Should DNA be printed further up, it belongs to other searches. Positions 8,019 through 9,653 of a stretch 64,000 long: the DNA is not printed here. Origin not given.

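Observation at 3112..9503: ECF sigma/anti-sigma pair divergent from a GT2 / SGNH / WecB / flavoprotein operon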

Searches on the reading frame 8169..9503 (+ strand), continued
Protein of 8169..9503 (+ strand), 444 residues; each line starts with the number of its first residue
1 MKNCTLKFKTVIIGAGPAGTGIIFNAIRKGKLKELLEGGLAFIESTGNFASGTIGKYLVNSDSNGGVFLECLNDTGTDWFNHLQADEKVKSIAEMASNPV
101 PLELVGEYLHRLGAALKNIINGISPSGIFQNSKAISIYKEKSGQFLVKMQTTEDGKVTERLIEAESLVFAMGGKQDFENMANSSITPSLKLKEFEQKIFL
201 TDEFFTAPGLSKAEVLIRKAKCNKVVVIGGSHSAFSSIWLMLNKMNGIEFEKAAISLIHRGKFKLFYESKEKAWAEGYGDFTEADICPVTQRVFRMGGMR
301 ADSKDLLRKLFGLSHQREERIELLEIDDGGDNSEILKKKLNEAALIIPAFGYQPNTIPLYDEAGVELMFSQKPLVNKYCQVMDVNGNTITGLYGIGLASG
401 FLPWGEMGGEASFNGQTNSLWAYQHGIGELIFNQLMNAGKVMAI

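Call 63: find_encoding_contigs(protein=P0136, flank=8000, max_places=2)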
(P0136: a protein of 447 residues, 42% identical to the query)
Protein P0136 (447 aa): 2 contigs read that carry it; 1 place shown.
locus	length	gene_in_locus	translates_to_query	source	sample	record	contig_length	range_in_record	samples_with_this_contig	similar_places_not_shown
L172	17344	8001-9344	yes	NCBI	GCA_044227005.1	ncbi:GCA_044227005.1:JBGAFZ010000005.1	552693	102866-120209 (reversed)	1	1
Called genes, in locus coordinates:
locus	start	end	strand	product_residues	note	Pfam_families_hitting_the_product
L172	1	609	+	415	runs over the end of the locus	PF03916:NrfD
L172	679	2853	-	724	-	PF01120:Alpha_L_fucos, PF02638:GHL10, PF13200:DUF4015 (weak), PF14871:GHL6, PF06283:ThuA (weak), PF08532:Glyco_hydro_42M (weak)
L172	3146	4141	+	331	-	-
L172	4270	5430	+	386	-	PF02350:Epimerase_2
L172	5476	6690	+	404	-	PF13439:Glyco_transf_4 (weak), PF13579:Glyco_trans_4_4 (faint), PF00534:Glycos_transf_1, PF13692:Glyco_trans_1_4, PF13524:Glyco_trans_1_2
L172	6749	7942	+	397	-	PF07944:Beta-AFase-like_GH127_cat (faint), PF09492:Pec_lyase (faint), PF07470:Glyco_hydro_88 (faint), PF01532:Glyco_hydro_47 (faint), PF03663:Glyco_hydro_76, PF25840:Ulvan_lyase_N (faint)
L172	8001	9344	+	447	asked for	-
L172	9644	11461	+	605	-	PF07944:Beta-AFase-like_GH127_cat, PF20736:Glyco_hydro127M, PF16375:DUF4986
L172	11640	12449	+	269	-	PF00583:Acetyltransf_1 (weak)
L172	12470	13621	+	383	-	PF02746:MR_MLE_N, PF26685:DUF8230_C, PF13378:MR_MLE_C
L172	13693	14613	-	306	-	-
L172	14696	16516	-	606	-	PF00664:ABC_membrane, PF00005:ABC_tran, PF02463:SMC_N (faint)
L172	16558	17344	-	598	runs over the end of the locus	PF00664:ABC_membrane, PF00005:ABC_tran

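Call 75: search_protein_representatives(alignment_id=A2)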
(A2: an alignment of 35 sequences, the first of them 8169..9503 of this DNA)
Query: 35 sequences, 445 profile positions. Proteins with E-value up to 0.001 (for the whole library): 1437; up to 1e-10: 1070; up to 1e-30: 586. The best 150 are listed.
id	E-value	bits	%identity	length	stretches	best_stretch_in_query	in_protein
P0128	1.8e-183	626.8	-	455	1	3-440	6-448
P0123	2.4e-177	606.6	-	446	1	3-442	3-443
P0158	2.0e-166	570.7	-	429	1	8-436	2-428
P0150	1.8e-161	554.3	-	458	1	4-442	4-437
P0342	9.6e-158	542.0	-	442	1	6-439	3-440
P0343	3.5e-154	530.3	-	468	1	7-437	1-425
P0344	1.5e-153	528.2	-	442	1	5-439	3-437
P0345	2.4e-149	514.4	-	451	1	3-440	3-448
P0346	2.3e-148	511.1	-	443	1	7-440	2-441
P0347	2.6e-148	510.9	-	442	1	5-438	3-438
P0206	8.4e-148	509.3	-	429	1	4-438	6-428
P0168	1.5e-145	501.8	-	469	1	6-439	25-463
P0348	2.7e-145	501.0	-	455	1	8-441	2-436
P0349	1.8e-144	498.3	-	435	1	5-437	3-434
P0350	1.8e-144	498.3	-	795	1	5-441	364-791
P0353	2.2e-140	484.8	-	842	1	7-439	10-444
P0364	1.3e-135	469.1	-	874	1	11-439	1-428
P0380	3.2e-128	444.7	-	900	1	4-440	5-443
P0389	1.5e-125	436.0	-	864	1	5-440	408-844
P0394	6.2e-124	430.6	-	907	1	5-439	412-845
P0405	1.5e-118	412.9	-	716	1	8-441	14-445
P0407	2.4e-117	408.9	-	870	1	6-438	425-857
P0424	2.3e-113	395.8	-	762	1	8-439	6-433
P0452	9.3e-101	354.2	-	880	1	3-437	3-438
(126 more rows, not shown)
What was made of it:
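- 8169..9503 (+): Member of a rare, uncharacterised flavoprotein family with an FAD/NAD(P)H fold like that of N-hydroxylating monooxygenases. The family has 586 clusters at E<=1e-30 (call 75).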

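Call 76: search_protein_families(library=pfam, proteins=[P0350, P0389, P0394, P0407, P0353, P0364, P0380, P0405, P0424, P0452], max_evalue=0.00001)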
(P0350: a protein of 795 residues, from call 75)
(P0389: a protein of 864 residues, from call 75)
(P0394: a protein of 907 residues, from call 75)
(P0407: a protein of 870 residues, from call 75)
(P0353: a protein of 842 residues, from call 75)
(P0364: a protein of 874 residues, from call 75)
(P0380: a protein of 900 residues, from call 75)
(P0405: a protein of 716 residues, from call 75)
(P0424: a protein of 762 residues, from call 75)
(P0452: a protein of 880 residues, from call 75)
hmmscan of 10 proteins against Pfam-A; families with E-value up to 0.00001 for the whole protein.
P0350 (795 aa): 2 families
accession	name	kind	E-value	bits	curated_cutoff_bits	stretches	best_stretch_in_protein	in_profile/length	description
PF02350.25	Epimerase_2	-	4.9e-76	256.3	30.6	1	29-357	4-345/347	UDP-N-acetylglucosamine 2-epimerase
PF07992.20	Pyr_redox_2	-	3e-07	30.6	26.1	1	367-604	1-173/291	Pyridine nucleotide-disulphide oxidoreductase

P0389 (864 aa): 2 families
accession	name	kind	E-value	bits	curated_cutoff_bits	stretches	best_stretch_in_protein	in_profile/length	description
PF01041.23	DegT_DnrJ_EryC1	-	2.7e-62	211.5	19.8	1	25-378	10-359/360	DegT/DnrJ/EryC1/StrS aminotransferase family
PF07992.20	Pyr_redox_2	-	1.4e-06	28.4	26.1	0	411-661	1-174/291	Pyridine nucleotide-disulphide oxidoreductase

P0394 (907 aa): 1 family
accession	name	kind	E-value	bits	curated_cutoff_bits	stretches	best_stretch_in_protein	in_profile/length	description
PF01041.23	DegT_DnrJ_EryC1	-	4.5e-64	217.4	19.8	1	34-388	7-360/360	DegT/DnrJ/EryC1/StrS aminotransferase family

P0407 (870 aa): 2 families
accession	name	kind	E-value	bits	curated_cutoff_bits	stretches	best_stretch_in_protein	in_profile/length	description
PF01041.23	DegT_DnrJ_EryC1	-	3.4e-59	201.3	19.8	1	20-377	10-359/360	DegT/DnrJ/EryC1/StrS aminotransferase family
PF07992.20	Pyr_redox_2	-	1.4e-06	28.4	26.1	0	429-657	3-160/291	Pyridine nucleotide-disulphide oxidoreductase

P0353 (842 aa): 1 family
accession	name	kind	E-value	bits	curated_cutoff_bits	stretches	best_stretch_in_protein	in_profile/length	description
PF03663.20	Glyco_hydro_76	-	8.7e-06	25.9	25.9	0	497-606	149-255/366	Glycosyl hydrolase family 76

P0364 (874 aa): 2 families
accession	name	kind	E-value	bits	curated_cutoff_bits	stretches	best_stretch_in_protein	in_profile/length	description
PF01041.23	DegT_DnrJ_EryC1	-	4e-62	211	19.8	1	465-814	11-359/360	DegT/DnrJ/EryC1/StrS aminotransferase family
PF07992.20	Pyr_redox_2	-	8.6e-06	25.8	26.1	0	1-340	4-240/291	Pyridine nucleotide-disulphide oxidoreductase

P0380 (900 aa): 2 families
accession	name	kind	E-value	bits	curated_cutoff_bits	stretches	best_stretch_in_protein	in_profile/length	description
PF01041.23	DegT_DnrJ_EryC1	-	3e-54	185.1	19.8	1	519-869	9-359/360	DegT/DnrJ/EryC1/StrS aminotransferase family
PF07992.20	Pyr_redox_2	-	4.9e-07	29.9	26.1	1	10-263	2-176/291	Pyridine nucleotide-disulphide oxidoreductase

P0405 (716 aa): 2 families
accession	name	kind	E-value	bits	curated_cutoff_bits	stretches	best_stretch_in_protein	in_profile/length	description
PF01182.26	Glucosamine_iso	-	2.2e-15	57.6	27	1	484-694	2-217/225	Glucosamine-6-phosphate isomerases/6-phosphogluconolactonase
PF07992.20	Pyr_redox_2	-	8.2e-08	32.4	26.1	0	17-279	4-187/291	Pyridine nucleotide-disulphide oxidoreductase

P0424 (762 aa): 2 families
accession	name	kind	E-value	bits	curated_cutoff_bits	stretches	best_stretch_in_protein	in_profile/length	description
PF01501.26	Glyco_transf_8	-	6.5e-09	36.2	24.3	1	454-690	1-250/253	Glycosyl transferase family 8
PF07992.20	Pyr_redox_2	-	9.1e-07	29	26.1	0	8-229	3-157/291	Pyridine nucleotide-disulphide oxidoreductase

P0452 (880 aa): 1 family
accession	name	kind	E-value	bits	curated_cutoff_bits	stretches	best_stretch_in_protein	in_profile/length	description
PF01041.23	DegT_DnrJ_EryC1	-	2.3e-63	215.1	19.8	1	492-837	9-355/360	DegT/DnrJ/EryC1/StrS aminotransferase family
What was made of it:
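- Fusion partners of the flavoprotein family are all amino-sugar or nucleotide-sugar enzymes: Epimerase_2, DegT on either side, Glucosamine_iso, GT8 and a GH76-like barrel (call 76). DegT enzymes need a keto-sugar, and DegT is fused to the flavoprotein in both orders (call 76).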
